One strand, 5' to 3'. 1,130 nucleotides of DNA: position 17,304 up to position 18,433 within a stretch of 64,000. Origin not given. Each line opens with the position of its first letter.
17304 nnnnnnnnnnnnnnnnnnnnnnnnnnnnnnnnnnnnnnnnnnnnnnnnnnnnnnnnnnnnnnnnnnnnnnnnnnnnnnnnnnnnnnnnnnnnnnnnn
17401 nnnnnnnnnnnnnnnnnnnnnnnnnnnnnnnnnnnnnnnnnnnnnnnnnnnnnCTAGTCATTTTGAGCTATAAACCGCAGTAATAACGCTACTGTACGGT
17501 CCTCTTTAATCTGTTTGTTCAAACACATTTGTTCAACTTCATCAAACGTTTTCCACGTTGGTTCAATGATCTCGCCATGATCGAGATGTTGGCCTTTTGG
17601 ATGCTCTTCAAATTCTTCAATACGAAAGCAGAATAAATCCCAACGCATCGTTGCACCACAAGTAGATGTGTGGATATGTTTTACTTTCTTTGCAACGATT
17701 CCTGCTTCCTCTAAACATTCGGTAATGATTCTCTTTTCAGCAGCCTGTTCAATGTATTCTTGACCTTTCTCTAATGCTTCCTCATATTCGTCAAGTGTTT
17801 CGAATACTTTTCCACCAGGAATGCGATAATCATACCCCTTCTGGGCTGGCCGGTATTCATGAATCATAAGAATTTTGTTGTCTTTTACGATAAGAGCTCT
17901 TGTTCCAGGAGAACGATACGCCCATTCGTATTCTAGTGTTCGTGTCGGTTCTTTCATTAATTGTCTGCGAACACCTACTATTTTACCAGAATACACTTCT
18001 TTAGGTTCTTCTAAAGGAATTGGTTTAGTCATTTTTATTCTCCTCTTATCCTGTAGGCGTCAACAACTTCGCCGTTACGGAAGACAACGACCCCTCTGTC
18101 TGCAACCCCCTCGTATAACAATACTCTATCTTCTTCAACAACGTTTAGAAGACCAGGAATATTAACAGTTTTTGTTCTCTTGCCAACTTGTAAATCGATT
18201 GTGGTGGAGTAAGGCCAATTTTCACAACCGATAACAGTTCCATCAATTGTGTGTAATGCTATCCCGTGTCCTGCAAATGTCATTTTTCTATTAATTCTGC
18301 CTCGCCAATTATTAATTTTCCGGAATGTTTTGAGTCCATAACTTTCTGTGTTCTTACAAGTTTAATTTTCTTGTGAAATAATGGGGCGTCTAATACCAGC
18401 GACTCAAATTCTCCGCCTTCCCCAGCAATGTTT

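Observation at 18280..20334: Fusion of glutamine amidotransferase/AsnB with a Dph6-like diphthine-ammonia ligase domain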

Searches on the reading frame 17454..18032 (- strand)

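Call 13: search_protein_families(library=pfam, proteins=[window:17454-18032:-], max_evalue=0.01)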
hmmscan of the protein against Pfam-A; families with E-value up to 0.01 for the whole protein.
window:17454-18032:- (192 aa): 1 family
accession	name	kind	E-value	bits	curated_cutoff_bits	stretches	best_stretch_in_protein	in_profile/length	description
PF00293.34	NUDIX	-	2.7e-06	27.9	21.1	1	45-169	7-119/134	NUDIX domain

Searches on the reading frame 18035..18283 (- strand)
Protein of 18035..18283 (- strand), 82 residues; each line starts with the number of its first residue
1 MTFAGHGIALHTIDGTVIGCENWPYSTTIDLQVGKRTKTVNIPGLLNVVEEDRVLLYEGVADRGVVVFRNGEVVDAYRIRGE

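Call 13: search_protein_families(library=pfam, proteins=[window:18035-18283:-], max_evalue=0.01)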
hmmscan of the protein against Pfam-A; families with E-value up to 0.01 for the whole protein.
window:18035-18283:- (82 aa): 0 families
